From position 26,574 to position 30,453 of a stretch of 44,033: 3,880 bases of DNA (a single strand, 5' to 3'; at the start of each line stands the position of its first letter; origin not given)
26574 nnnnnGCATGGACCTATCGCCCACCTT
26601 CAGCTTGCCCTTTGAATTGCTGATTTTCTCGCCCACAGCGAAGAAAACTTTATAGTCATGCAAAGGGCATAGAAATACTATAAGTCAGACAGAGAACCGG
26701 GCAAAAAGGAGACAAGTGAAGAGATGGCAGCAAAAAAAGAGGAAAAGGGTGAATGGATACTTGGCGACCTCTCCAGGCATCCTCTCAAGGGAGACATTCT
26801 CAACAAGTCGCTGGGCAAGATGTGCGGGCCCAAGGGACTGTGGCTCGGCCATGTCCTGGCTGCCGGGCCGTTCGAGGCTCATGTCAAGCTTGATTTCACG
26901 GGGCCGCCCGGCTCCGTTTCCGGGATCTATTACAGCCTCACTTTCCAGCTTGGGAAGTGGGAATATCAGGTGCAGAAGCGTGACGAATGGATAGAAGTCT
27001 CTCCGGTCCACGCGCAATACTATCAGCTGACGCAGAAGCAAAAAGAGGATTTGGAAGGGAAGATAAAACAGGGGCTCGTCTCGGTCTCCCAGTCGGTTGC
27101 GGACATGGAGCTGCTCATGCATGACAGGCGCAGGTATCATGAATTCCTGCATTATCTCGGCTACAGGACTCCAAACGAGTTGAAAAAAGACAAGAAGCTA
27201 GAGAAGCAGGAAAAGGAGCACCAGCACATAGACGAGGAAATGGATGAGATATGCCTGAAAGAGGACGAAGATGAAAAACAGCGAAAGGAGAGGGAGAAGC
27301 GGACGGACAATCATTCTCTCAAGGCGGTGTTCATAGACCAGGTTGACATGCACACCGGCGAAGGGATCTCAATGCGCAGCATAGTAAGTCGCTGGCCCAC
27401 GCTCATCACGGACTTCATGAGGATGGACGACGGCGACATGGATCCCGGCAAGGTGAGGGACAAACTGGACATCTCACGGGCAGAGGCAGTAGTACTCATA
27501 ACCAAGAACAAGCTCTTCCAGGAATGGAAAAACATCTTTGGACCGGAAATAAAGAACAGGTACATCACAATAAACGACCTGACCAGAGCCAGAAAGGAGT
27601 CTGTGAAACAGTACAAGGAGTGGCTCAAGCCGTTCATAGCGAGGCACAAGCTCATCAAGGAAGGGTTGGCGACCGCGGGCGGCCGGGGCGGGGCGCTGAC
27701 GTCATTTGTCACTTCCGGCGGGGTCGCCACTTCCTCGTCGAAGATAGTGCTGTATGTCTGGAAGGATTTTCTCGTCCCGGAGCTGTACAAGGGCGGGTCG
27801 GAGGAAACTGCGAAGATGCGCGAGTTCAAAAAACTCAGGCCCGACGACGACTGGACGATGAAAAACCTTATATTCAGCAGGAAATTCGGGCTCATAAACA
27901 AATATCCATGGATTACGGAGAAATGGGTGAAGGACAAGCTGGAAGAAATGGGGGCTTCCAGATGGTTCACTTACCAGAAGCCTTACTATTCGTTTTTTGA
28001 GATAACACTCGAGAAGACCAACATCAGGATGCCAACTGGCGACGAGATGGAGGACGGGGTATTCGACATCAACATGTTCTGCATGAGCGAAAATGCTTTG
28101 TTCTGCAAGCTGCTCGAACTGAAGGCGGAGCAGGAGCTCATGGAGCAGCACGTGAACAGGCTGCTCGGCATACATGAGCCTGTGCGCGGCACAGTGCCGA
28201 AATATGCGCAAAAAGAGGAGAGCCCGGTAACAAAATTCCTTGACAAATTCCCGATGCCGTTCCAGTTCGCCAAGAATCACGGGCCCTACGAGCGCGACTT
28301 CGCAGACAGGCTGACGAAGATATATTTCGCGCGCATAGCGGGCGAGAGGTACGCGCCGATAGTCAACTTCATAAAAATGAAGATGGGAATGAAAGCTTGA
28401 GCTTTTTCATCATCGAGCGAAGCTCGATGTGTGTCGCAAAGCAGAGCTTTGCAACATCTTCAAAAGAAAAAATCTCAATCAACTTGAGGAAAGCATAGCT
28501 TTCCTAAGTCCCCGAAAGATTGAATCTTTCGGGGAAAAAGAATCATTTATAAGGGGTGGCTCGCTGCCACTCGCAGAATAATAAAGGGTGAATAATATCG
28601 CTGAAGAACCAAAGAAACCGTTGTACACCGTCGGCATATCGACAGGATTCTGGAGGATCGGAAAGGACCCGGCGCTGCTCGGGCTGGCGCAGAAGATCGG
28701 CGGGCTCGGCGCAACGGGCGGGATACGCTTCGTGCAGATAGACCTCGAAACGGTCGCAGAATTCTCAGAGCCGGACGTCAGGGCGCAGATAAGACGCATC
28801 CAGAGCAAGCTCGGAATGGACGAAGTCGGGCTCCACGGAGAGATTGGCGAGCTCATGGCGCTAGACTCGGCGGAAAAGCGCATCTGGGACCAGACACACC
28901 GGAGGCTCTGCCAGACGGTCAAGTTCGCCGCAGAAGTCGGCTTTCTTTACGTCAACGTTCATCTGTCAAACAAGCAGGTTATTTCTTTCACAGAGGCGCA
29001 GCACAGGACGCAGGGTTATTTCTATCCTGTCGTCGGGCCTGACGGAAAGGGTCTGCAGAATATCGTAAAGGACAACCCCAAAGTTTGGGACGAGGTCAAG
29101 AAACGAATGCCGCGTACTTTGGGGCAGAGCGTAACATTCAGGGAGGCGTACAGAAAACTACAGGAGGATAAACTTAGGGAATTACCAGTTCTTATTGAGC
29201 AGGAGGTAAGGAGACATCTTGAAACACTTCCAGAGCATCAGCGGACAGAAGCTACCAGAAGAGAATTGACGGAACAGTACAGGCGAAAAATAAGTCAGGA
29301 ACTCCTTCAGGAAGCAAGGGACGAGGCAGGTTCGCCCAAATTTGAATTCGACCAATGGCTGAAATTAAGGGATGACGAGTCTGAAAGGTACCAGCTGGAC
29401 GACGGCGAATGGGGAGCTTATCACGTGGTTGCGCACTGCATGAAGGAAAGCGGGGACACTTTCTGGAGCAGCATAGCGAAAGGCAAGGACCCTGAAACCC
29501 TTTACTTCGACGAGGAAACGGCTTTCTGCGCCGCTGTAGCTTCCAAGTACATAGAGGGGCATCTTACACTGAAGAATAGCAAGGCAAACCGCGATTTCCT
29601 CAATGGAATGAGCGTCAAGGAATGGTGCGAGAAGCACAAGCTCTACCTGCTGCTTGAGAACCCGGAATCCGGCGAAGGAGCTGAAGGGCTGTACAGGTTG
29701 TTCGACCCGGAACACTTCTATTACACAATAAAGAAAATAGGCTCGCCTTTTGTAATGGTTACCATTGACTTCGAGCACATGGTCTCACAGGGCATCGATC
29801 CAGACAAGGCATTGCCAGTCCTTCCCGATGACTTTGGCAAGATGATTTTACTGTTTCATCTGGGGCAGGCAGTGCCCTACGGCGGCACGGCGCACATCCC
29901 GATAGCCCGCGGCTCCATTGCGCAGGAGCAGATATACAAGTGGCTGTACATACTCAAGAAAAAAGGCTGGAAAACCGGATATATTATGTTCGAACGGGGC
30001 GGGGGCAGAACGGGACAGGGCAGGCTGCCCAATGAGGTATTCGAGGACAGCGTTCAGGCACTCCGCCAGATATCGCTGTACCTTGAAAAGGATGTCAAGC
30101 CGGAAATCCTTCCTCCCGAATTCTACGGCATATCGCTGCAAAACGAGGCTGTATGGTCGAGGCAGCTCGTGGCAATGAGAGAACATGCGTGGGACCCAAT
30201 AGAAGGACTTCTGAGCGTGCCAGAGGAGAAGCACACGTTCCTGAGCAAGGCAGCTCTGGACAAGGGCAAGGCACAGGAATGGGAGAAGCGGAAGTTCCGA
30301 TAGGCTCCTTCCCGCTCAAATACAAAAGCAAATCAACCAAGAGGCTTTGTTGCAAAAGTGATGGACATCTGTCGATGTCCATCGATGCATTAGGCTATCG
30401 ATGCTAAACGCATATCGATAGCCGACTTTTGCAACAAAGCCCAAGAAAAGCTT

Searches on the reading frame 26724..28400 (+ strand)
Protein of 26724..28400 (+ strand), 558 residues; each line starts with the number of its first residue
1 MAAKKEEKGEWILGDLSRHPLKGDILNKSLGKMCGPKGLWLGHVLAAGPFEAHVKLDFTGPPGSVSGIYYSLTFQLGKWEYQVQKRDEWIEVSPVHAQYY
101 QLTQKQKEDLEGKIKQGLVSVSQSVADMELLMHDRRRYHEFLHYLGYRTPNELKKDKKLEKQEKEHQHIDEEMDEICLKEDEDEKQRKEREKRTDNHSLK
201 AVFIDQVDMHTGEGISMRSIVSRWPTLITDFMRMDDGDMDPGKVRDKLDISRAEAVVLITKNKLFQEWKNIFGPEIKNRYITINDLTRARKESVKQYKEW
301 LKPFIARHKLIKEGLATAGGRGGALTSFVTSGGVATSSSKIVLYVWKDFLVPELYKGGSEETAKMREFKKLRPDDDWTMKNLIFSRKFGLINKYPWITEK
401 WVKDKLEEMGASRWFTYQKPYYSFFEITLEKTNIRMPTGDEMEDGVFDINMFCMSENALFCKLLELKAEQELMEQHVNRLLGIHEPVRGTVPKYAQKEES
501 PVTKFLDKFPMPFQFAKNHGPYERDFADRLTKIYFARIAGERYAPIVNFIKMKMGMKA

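Call 3: search_protein_families(library=ncbifam, proteins=[window:26724-28400:+], max_evalue=0.01)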
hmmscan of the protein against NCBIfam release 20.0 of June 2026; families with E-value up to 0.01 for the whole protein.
window:26724-28400:+ (558 aa): 0 families

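Call 4: search_protein_families(library=pfam, proteins=[window:26724-28400:+], max_evalue=0.01)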
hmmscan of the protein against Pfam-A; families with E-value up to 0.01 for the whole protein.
window:26724-28400:+ (558 aa): 0 families

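Call 53: search_protein_families(library=pfam, proteins=[window:26724-28400:+], max_evalue=1)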
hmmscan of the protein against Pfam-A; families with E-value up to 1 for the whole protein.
window:26724-28400:+ (558 aa): 1 family
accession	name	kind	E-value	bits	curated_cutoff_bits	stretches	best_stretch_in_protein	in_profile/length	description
PF03569.20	Peptidase_C8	-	0.012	15.6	27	1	244-320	116-195/225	Peptidase family C8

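Call 62: search_solved_structures(query=A3, max_evalue=1)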
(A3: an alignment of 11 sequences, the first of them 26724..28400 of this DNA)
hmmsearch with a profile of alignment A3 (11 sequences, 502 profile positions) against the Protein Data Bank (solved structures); distinct sequences matched with E-value up to 1: 0.

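Call 65: search_protein_families(library=pfam, alignment_id=A3, max_evalue=1)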
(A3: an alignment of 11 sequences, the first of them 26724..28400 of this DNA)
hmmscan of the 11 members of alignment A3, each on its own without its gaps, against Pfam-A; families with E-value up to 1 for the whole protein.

A. member 1, window:26724-28400:+ (558 aa): 1 family
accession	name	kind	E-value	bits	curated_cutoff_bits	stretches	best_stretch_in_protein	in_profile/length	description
PF03569.20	Peptidase_C8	-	0.012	15.6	27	1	244-320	116-195/225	Peptidase family C8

B. families by the number of members that match (of 11 scanned): 9 families
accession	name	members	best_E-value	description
PF19027.5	DUF5752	2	0.021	Family of unknown function (DUF5752)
PF03569.20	Peptidase_C8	1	0.012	Peptidase family C8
PF20318.3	DUF6613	1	0.028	Family of unknown function (DUF6613)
PF06202.20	GDE_C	1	0.037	Amylo-alpha-1,6-glucosidase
PF00237.24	Ribosomal_L22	1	0.058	Ribosomal protein L22p/L17e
PF13495.12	Phage_int_SAM_4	1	0.096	Phage integrase, N-terminal SAM-like domain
PF21375.2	POT1_C_insert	1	0.17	Protection of telomeres protein 1 (POT1), C-terminal insertion domain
PF21411.2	Rap1_C_Sp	1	0.23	S. pombe DNA-binding protein Rap1, C-terminal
PF00921.22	Lipoprotein_2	1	0.37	Borrelia lipoprotein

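Call 70: search_protein_families(library=padloc, proteins=[window:26724-28400:+], max_evalue=0.01)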
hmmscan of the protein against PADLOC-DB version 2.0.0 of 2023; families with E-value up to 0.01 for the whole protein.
window:26724-28400:+ (558 aa): 0 families

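Call 73: find_related_loci(query=A3, collection=metagenome_contigs, flank=8000)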
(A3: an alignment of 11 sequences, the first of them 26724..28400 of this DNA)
Query A3 (558 aa) in metagenome_contigs; peptide patterns used: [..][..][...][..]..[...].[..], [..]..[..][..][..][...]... (x = any residue, [..] = any of these).
600 stretches matched a pattern (row limit reached: there are more); 112 encode a relative of the query (tblastn E <= 1e-3); the best 80 are kept; 80 distinct loci.
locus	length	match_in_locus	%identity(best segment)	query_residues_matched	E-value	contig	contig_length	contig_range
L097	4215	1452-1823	28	185-310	7e-10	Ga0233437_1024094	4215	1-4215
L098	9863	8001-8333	28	191-305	6e-9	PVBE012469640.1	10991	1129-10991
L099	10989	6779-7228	27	175-336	9e-9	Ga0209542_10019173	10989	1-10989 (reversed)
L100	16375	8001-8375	25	191-320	2e-8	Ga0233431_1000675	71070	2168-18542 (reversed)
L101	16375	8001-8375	26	184-310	5e-8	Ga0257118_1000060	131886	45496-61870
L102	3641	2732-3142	28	175-310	5e-8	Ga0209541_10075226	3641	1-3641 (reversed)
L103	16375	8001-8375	26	184-310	5e-8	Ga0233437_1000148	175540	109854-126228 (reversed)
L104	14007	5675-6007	28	191-305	6e-8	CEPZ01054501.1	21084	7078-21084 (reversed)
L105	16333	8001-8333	28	191-305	6e-8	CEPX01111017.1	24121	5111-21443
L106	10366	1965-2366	28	175-310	8e-8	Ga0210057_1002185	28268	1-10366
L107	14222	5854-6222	31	198-326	1e-7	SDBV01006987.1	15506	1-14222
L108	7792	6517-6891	26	184-310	1e-7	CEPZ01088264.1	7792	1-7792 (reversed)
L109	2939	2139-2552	31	175-314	2e-7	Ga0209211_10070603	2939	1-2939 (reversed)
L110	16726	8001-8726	25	52-331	2e-7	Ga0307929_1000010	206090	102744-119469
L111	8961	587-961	28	178-306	3e-7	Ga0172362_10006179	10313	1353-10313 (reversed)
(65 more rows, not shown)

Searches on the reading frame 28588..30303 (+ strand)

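Call 3: search_protein_families(library=ncbifam, proteins=[window:28588-30303:+], max_evalue=0.01)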
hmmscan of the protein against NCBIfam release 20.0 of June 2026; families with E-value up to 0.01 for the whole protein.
window:28588-30303:+ (571 aa): 0 families

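Call 4: search_protein_families(library=pfam, proteins=[window:28588-30303:+], max_evalue=0.01)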
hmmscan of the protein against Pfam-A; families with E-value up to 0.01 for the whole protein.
window:28588-30303:+ (571 aa): 1 family
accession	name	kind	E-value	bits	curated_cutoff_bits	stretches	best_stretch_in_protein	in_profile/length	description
PF01261.30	AP_endonuc_2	-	1.3e-09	38.5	31.1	1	344-494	112-248/249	Xylose isomerase-like TIM barrel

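Call 53: search_protein_families(library=pfam, proteins=[window:28588-30303:+], max_evalue=1)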
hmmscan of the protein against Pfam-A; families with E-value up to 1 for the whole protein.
window:28588-30303:+ (571 aa): 1 family
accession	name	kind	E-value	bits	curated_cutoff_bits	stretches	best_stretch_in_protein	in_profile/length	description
PF01261.30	AP_endonuc_2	-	1.3e-09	38.5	31.1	1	344-494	112-248/249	Xylose isomerase-like TIM barrel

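Call 70: search_protein_families(library=padloc, proteins=[window:28588-30303:+], max_evalue=0.01)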
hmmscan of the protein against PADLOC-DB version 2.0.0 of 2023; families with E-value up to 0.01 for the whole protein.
window:28588-30303:+ (571 aa): 0 families
